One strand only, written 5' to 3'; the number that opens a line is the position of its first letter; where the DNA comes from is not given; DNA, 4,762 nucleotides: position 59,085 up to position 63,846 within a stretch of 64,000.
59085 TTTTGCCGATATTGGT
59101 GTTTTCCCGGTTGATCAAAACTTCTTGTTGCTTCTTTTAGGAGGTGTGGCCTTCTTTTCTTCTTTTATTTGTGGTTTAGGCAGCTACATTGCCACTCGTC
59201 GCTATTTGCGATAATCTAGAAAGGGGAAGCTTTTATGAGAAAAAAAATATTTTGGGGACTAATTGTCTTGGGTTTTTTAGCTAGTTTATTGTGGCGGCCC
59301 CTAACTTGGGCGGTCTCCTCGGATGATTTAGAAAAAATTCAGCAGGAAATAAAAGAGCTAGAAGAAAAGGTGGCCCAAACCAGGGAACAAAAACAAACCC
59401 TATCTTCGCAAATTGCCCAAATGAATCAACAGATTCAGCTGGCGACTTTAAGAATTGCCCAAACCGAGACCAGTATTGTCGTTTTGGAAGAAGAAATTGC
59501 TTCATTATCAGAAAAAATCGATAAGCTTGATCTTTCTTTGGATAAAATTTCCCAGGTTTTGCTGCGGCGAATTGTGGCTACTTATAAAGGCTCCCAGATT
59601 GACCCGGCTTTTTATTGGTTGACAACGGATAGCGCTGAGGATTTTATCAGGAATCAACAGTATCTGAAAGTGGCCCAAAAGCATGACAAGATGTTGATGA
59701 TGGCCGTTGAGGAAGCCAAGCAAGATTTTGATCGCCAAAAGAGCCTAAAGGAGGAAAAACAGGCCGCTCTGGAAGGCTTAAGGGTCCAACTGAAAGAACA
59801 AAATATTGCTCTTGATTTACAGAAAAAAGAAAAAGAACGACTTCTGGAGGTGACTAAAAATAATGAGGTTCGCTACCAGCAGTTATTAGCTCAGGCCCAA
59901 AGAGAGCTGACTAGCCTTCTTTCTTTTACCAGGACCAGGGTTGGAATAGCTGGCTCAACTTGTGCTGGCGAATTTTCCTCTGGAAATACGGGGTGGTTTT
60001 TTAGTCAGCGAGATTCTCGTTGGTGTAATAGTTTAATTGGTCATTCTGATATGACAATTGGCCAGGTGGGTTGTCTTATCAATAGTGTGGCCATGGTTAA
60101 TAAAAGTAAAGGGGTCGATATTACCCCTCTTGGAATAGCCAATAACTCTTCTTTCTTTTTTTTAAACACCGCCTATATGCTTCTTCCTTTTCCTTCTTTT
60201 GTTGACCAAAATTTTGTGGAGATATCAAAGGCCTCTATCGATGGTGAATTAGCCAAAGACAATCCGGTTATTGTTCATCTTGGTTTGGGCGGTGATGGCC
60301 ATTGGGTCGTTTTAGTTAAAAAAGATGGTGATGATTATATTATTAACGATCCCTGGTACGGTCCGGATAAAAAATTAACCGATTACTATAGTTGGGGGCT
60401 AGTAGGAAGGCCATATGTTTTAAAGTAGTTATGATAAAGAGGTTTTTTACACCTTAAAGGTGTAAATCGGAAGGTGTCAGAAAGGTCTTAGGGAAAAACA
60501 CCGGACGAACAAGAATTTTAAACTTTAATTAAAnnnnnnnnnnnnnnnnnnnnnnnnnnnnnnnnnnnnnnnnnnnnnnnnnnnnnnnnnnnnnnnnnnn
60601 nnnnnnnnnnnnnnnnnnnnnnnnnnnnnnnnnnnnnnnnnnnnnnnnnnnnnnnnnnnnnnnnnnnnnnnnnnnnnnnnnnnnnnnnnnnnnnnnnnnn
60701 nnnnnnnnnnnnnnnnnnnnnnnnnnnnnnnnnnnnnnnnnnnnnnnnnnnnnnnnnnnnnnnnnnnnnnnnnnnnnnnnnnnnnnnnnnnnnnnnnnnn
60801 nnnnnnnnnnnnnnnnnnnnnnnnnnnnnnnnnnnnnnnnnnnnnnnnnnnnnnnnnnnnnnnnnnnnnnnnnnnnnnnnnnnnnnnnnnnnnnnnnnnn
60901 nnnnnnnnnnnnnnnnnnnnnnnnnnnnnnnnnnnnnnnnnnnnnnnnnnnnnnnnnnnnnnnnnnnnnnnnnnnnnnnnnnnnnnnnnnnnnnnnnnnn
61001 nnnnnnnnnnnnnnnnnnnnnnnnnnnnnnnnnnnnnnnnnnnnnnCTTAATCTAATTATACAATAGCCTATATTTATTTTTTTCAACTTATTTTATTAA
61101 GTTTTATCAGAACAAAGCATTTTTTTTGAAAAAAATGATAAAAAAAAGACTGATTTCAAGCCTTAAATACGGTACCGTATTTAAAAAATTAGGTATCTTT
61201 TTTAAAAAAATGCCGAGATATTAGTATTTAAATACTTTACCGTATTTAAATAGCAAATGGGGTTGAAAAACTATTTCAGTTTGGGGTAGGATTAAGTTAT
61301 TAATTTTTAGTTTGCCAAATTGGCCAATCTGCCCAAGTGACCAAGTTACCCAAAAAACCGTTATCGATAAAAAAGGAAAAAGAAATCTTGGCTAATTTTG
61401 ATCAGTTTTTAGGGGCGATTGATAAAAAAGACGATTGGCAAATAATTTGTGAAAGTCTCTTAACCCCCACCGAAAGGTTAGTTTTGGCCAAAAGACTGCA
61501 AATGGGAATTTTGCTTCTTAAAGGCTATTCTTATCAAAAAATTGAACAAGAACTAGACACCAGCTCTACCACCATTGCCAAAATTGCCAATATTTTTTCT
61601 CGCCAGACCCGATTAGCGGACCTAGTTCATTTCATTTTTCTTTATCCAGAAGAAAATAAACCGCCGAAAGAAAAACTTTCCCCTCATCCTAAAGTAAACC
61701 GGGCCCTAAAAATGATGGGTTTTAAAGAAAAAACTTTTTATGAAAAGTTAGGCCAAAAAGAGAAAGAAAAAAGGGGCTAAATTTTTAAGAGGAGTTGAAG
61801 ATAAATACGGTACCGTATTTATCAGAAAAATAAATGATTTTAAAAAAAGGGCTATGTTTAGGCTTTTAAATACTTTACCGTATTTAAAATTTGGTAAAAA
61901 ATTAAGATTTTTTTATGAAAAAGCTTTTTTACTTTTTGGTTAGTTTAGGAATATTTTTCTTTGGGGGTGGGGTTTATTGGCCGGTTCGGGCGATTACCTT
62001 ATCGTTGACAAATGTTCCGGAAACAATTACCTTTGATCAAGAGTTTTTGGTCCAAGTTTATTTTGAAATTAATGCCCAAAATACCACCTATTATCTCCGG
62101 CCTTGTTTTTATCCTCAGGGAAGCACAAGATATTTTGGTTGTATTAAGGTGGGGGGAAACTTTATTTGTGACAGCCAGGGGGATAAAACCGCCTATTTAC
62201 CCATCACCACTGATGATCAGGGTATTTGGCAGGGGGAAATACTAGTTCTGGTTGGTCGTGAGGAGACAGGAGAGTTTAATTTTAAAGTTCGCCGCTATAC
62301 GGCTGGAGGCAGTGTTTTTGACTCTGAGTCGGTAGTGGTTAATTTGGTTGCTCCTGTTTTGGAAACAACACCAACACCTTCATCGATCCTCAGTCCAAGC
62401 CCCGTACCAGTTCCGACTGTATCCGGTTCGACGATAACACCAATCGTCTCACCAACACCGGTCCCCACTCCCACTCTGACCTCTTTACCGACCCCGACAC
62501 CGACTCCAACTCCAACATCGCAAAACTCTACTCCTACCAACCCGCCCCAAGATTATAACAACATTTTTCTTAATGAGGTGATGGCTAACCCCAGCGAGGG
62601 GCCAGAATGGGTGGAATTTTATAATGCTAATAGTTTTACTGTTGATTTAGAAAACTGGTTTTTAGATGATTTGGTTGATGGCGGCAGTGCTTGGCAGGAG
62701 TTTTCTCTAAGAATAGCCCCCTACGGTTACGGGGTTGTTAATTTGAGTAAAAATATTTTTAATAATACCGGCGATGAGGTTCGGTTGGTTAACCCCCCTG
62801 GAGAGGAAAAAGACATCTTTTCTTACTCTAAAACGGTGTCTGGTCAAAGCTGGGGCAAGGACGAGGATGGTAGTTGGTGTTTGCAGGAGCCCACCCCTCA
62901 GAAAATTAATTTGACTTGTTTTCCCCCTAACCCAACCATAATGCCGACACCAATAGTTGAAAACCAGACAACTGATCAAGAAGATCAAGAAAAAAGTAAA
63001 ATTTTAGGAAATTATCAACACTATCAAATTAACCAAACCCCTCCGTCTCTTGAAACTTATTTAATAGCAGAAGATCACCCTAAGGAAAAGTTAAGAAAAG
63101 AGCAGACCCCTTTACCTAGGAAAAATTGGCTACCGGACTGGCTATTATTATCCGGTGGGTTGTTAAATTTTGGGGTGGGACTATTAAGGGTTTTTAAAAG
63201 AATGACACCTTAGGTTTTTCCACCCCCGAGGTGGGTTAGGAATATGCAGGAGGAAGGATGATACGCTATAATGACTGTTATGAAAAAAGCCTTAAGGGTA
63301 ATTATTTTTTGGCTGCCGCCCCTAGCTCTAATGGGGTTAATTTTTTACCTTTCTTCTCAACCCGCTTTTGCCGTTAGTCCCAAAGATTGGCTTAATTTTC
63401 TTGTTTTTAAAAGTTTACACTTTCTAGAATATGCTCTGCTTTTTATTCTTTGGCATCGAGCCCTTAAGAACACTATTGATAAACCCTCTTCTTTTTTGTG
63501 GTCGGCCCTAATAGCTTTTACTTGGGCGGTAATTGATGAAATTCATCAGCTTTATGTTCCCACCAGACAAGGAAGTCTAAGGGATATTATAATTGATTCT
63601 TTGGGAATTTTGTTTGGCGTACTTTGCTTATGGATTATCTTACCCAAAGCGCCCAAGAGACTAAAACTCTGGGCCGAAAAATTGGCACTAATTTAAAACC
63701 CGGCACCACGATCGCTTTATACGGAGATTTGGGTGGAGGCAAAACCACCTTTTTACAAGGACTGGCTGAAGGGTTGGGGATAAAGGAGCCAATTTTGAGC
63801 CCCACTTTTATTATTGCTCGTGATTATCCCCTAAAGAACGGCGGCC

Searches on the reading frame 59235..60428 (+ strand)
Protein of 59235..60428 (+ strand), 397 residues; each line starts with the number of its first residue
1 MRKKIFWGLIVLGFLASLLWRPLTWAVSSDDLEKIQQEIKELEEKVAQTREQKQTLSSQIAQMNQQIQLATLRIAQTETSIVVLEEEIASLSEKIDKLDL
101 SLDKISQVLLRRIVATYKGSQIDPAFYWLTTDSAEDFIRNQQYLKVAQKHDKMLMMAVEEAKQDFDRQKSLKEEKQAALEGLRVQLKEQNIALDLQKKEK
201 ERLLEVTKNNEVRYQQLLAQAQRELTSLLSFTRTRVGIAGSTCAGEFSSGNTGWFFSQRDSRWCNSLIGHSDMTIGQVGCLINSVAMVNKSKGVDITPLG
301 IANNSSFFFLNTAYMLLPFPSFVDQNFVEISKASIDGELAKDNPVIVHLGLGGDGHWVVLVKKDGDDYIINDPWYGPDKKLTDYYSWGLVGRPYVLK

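Call 36: search_protein_families(library=pfam, proteins=[window:59235-60428:+], max_evalue=0.00001)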
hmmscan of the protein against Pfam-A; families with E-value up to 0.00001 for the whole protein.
window:59235-60428:+ (397 aa): 1 family
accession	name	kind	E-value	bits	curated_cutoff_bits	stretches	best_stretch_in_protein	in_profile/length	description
PF11932.13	DUF3450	-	6.2e-06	26.1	32.6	1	26-111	19-104/241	Protein of unknown function (DUF3450)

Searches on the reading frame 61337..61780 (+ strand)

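Call 36: search_protein_families(library=pfam, proteins=[window:61337-61780:+], max_evalue=0.00001)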
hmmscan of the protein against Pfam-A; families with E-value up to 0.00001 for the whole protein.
window:61337-61780:+ (147 aa): 1 family
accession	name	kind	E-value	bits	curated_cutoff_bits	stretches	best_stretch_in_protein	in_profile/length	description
PF01371.25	Trp_repressor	-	5.7e-09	36.4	27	1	24-87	9-73/88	Trp repressor protein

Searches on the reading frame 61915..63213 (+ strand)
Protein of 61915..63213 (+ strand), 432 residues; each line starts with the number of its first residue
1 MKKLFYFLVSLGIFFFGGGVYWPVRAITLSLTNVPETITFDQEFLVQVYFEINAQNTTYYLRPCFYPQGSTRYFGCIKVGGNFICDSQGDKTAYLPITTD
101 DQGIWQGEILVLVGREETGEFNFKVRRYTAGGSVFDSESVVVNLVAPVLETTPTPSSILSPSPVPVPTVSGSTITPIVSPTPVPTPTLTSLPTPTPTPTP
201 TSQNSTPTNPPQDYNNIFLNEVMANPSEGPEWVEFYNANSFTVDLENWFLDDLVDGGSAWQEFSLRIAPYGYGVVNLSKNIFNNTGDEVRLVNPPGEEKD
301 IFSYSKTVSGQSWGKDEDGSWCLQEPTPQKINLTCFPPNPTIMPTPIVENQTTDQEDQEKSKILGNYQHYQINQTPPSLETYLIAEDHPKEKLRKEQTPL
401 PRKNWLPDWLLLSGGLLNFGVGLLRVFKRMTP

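Call 36: search_protein_families(library=pfam, proteins=[window:61915-63213:+], max_evalue=0.00001)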
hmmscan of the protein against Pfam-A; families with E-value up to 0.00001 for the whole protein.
window:61915-63213:+ (432 aa): 1 family
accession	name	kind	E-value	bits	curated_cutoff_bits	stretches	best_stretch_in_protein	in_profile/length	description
PF00932.25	LTD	-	3.8e-12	47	34.3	1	211-305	2-108/109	Lamin Tail Domain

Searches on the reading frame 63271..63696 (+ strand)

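Call 36: search_protein_families(library=pfam, proteins=[window:63271-63696:+], max_evalue=0.00001)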
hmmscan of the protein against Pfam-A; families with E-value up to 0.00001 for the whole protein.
window:63271-63696:+ (141 aa): 1 family
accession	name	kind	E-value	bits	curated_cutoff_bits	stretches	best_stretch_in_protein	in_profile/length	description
PF04892.17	VanZ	-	1e-15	58.9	30.1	1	13-123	1-125/126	VanZ like family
